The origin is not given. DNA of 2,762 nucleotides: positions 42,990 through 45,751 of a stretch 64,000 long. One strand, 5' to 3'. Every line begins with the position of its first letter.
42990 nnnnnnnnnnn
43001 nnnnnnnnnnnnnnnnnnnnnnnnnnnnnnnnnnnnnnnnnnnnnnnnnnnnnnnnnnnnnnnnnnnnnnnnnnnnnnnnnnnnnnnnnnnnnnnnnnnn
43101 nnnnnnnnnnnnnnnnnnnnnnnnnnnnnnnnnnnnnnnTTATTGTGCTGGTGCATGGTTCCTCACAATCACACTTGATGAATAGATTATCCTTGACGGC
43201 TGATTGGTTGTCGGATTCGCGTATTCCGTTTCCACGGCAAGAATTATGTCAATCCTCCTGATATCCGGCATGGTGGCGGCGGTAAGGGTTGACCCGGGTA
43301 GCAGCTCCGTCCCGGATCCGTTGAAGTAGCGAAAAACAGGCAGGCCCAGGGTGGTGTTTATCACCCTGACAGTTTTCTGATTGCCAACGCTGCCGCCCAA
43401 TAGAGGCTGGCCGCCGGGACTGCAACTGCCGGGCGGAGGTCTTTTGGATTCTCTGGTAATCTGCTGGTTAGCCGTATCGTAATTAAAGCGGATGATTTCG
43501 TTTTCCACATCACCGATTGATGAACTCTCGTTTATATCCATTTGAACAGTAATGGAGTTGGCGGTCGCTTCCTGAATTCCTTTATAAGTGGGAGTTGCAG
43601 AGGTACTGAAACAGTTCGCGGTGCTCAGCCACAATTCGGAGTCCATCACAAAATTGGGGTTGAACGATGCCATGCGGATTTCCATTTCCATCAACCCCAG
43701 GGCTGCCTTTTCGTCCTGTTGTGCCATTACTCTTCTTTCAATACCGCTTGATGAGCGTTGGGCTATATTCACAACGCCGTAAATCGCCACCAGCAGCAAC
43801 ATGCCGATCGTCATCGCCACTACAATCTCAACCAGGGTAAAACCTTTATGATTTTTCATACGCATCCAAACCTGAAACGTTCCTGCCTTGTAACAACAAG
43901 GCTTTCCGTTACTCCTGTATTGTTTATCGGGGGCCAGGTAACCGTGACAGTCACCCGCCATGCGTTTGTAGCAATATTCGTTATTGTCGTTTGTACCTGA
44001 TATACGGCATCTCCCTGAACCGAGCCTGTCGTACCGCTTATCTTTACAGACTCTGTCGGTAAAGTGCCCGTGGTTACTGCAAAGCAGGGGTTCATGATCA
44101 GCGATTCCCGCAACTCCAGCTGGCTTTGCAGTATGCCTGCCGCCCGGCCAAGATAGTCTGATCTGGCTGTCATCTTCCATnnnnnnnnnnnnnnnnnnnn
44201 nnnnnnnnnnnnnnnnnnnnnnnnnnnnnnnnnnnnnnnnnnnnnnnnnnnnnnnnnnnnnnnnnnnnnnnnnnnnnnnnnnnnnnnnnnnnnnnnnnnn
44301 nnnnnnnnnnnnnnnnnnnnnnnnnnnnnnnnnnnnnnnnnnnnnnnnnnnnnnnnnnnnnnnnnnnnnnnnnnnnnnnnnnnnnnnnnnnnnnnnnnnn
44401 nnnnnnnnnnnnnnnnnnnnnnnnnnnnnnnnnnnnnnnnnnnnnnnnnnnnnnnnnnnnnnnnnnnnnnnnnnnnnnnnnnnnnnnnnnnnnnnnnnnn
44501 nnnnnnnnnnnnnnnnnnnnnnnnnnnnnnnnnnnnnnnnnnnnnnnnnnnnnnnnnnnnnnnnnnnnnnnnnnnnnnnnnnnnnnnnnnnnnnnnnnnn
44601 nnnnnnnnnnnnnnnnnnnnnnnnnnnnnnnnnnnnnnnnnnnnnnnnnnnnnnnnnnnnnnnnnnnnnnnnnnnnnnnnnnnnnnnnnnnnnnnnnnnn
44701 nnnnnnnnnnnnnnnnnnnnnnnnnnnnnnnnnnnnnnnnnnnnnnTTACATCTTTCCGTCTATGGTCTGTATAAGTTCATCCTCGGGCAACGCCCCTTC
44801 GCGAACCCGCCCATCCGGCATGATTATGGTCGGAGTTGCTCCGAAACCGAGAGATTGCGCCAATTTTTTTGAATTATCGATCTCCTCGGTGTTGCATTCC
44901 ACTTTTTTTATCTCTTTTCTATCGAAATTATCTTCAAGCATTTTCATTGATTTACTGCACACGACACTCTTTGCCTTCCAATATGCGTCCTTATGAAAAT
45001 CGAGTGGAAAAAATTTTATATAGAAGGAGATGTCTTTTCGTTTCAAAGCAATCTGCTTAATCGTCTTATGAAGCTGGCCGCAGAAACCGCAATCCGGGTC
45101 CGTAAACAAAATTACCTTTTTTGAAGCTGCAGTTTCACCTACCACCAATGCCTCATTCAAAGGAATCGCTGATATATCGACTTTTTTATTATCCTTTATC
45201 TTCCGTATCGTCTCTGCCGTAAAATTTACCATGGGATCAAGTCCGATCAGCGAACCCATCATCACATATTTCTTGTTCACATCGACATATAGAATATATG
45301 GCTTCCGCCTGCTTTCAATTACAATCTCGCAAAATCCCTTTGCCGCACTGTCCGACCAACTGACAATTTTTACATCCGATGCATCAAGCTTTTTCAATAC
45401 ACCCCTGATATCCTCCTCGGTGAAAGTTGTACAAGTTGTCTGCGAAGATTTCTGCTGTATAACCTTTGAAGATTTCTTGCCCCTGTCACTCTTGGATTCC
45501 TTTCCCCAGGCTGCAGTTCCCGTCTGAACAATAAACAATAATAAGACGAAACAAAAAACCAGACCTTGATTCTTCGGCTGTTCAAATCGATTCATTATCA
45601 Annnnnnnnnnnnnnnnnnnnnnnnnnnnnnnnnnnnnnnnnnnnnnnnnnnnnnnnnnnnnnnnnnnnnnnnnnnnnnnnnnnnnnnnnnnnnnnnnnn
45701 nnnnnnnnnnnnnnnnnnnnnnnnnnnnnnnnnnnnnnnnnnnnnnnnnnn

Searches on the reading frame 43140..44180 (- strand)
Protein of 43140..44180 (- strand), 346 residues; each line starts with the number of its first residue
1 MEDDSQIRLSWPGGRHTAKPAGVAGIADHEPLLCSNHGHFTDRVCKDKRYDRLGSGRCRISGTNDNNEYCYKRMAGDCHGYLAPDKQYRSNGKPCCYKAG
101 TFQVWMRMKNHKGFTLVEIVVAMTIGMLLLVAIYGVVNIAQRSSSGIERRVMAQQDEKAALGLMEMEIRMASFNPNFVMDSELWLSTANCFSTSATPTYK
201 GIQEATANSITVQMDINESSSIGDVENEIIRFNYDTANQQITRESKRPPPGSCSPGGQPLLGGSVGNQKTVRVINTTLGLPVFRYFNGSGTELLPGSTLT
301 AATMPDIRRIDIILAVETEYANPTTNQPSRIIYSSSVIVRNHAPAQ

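Call 6: search_protein_families(library=pfam, proteins=[window:43140-44180:-], max_evalue=0.01)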
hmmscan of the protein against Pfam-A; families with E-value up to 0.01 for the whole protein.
window:43140-44180:- (346 aa): 1 family
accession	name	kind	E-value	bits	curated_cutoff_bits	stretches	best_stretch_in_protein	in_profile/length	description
PF07963.17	N_methyl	-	8e-09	35.1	21.2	1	108-134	1-27/27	Prokaryotic N-terminal methylation motif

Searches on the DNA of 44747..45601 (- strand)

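Call 26: search_rna_families(sources=[L004, L008, L021, L052, L053, L058, L015, L016, L018, L022, L025, L035, L041, L043, L050, L033, L036, L049, L045], threshold=gathering)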
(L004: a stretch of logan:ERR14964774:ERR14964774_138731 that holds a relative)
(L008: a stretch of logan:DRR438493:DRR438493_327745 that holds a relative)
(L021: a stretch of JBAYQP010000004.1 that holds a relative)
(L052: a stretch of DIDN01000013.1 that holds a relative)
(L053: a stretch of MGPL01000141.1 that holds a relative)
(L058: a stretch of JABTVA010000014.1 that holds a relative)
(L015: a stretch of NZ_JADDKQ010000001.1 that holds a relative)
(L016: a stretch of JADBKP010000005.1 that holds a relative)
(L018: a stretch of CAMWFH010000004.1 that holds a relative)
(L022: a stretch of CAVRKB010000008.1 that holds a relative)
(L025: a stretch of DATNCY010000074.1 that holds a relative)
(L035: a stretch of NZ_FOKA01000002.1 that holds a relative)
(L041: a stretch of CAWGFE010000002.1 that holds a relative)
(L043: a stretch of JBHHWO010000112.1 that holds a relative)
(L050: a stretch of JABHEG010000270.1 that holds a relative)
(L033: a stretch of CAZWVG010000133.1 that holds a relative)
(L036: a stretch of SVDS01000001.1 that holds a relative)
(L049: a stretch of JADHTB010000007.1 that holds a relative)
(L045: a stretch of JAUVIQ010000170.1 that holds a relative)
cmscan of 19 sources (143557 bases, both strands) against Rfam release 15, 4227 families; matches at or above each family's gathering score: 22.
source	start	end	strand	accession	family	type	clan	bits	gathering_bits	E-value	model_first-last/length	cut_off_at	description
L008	2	92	+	RF01051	c-di-GMP-I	Cis-reg; riboswitch;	CL00126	74.8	35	1.7e-12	1-87/87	no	c-di-GMP-I riboswitch aptamer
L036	5654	5733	-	RF02913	pemK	Cis-reg;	-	71.4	34.8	1.6e-10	1-61/61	no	pemK RNA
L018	2942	3014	-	RF00005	tRNA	Gene; tRNA;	CL00001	71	29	3.6e-13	1-71/71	no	tRNA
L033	4365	4454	-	RF01051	c-di-GMP-I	Cis-reg; riboswitch;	CL00126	70.4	35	2e-11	1-87/87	no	c-di-GMP-I riboswitch aptamer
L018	3057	3130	-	RF00005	tRNA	Gene; tRNA;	CL00001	68.7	29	1.6e-12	1-71/71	no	tRNA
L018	3182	3254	-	RF00005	tRNA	Gene; tRNA;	CL00001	68.3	29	2e-12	1-71/71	no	tRNA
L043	1319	1428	+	RF03167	c-di-GMP-I-GGC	Cis-reg; riboswitch;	CL00126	67.7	59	1.7e-13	1-80/80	no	c-di-GMP-I-GGC riboswitch aptamer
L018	563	652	-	RF01051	c-di-GMP-I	Cis-reg; riboswitch;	CL00126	66.5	35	1.8e-10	1-87/87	no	c-di-GMP-I riboswitch aptamer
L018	2572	2644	-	RF00005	tRNA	Gene; tRNA;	CL00001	65.2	29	1.4e-11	1-71/71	no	tRNA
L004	2724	2814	+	RF03167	c-di-GMP-I-GGC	Cis-reg; riboswitch;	CL00126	64.9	59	1.1e-12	1-80/80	no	c-di-GMP-I-GGC riboswitch aptamer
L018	2863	2935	-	RF00005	tRNA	Gene; tRNA;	CL00001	64.5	29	2.3e-11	1-71/71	no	tRNA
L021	238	312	-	RF03167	c-di-GMP-I-GGC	Cis-reg; riboswitch;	CL00126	63.7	59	2.3e-12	1-80/80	no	c-di-GMP-I-GGC riboswitch aptamer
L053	6679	6812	-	RF01051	c-di-GMP-I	Cis-reg; riboswitch;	CL00126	63.1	35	1.2e-09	1-87/87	no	c-di-GMP-I riboswitch aptamer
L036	6874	6960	-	RF01051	c-di-GMP-I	Cis-reg; riboswitch;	CL00126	62.5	35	1.8e-09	1-87/87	no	c-di-GMP-I riboswitch aptamer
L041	5087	5167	+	RF03167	c-di-GMP-I-GGC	Cis-reg; riboswitch;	CL00126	59.3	59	4.3e-11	1-80/80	no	c-di-GMP-I-GGC riboswitch aptamer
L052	5394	5528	-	RF01051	c-di-GMP-I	Cis-reg; riboswitch;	CL00126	57.3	35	3.1e-08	1-87/87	no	c-di-GMP-I riboswitch aptamer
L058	1303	1437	+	RF01051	c-di-GMP-I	Cis-reg; riboswitch;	CL00126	57.3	35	3.1e-08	1-87/87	no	c-di-GMP-I riboswitch aptamer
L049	519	609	+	RF01051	c-di-GMP-I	Cis-reg; riboswitch;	CL00126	54.7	35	1.4e-07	1-87/87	no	c-di-GMP-I riboswitch aptamer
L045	5667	5752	+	RF01051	c-di-GMP-I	Cis-reg; riboswitch;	CL00126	48.8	35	3.8e-06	1-87/87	no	c-di-GMP-I riboswitch aptamer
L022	3238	3317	+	RF01051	c-di-GMP-I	Cis-reg; riboswitch;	CL00126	48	35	6.1e-06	1-87/87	no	c-di-GMP-I riboswitch aptamer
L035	268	342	+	RF01051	c-di-GMP-I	Cis-reg; riboswitch;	CL00126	47.9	35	6.4e-06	1-87/87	no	c-di-GMP-I riboswitch aptamer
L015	2647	2720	+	RF01051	c-di-GMP-I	Cis-reg; riboswitch;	CL00126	47.7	35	6.9e-06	1-87/87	no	c-di-GMP-I riboswitch aptamer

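Call 31: search_rna_families(sources=[L060, L061, L062, L063, L064, L065, L007, L012], threshold=gathering, show_alignments=3)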
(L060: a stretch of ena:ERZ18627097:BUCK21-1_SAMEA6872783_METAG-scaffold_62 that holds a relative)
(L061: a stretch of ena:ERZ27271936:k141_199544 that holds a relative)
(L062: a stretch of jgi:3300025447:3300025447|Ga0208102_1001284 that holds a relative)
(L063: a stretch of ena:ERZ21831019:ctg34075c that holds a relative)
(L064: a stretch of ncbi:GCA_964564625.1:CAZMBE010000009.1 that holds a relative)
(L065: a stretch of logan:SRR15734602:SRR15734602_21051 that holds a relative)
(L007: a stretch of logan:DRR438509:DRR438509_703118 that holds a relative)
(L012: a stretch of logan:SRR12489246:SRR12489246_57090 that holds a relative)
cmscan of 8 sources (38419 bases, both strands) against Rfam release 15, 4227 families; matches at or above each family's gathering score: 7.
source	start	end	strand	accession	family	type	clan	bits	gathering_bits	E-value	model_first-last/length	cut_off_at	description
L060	2291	2384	+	RF01051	c-di-GMP-I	Cis-reg; riboswitch;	CL00126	77.4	35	1.1e-13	1-87/87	no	c-di-GMP-I riboswitch aptamer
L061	2291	2384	+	RF01051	c-di-GMP-I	Cis-reg; riboswitch;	CL00126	77.4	35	1.1e-13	1-87/87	no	c-di-GMP-I riboswitch aptamer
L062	1338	1431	+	RF01051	c-di-GMP-I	Cis-reg; riboswitch;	CL00126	77.4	35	1.1e-13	1-87/87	no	c-di-GMP-I riboswitch aptamer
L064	2207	2298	+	RF01051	c-di-GMP-I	Cis-reg; riboswitch;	CL00126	75.9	35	2.4e-13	1-87/87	no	c-di-GMP-I riboswitch aptamer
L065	742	833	+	RF01051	c-di-GMP-I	Cis-reg; riboswitch;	CL00126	75.9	35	2.4e-13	1-87/87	no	c-di-GMP-I riboswitch aptamer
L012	1223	1313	+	RF03167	c-di-GMP-I-GGC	Cis-reg; riboswitch;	CL00126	66.3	59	1.1e-13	1-80/80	no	c-di-GMP-I-GGC riboswitch aptamer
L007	681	771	+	RF03167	c-di-GMP-I-GGC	Cis-reg; riboswitch;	CL00126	64.9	59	2.8e-13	1-80/80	no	c-di-GMP-I-GGC riboswitch aptamer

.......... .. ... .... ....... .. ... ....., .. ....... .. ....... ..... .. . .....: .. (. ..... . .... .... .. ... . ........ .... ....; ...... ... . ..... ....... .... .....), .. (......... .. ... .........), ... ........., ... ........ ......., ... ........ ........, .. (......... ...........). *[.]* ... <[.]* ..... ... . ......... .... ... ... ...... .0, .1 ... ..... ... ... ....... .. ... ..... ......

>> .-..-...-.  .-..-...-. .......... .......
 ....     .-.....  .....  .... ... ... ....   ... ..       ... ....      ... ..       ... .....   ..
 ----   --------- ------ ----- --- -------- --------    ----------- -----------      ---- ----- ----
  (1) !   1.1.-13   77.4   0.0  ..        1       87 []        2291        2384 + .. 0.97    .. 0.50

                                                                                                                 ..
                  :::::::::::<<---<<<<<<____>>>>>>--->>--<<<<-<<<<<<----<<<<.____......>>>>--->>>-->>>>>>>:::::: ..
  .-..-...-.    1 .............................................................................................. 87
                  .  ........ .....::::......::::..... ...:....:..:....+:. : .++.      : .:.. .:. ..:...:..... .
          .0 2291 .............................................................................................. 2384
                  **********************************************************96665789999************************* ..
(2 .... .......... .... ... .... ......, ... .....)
